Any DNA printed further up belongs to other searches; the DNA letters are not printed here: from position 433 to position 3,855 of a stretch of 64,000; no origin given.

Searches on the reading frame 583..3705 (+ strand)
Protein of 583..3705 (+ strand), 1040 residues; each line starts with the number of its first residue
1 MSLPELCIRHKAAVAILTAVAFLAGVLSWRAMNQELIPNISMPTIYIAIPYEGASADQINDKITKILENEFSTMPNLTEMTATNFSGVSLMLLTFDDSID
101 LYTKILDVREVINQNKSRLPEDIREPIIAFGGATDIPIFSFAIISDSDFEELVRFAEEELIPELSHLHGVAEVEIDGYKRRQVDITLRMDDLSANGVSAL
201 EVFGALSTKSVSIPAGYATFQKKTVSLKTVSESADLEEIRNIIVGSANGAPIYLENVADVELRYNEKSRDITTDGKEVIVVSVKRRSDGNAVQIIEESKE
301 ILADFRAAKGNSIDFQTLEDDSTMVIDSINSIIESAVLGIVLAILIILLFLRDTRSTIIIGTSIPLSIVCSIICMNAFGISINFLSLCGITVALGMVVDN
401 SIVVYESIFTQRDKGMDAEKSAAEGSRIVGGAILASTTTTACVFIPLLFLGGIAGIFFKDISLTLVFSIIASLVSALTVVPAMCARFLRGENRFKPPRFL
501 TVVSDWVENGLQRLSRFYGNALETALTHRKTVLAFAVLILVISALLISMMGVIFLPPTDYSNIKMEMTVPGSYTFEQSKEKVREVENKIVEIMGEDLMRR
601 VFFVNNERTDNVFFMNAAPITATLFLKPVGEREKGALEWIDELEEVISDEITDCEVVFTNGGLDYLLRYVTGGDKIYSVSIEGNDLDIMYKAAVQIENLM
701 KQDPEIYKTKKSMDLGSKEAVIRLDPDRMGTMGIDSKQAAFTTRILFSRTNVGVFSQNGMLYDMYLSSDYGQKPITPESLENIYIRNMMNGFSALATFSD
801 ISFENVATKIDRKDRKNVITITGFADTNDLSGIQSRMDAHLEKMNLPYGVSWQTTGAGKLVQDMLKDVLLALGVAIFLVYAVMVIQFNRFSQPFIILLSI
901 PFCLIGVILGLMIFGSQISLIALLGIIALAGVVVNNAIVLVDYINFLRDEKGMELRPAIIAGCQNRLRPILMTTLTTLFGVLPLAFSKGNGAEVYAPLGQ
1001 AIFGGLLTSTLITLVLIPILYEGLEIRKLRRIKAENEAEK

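Call 77: search_protein_families(library=pfam, proteins=[window:583-3705:+], max_evalue=0.00001)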
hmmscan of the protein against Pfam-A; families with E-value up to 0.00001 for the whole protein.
window:583-3705:+ (1040 aa): 3 families
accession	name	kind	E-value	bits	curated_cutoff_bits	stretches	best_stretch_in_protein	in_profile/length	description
PF00873.25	ACR_tran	-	2.3e-222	741.1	28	1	5-1021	3-1017/1021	AcrB/AcrD/AcrF family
PF03176.21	MMPL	-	4.1e-10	39.6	20.5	0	806-1020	79-298/333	MMPL family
PF02355.23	SecD_SecF_C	-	1.1e-08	35.1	20.5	1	859-1009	24-175/189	Protein export membrane protein SecD/SecF, C-terminal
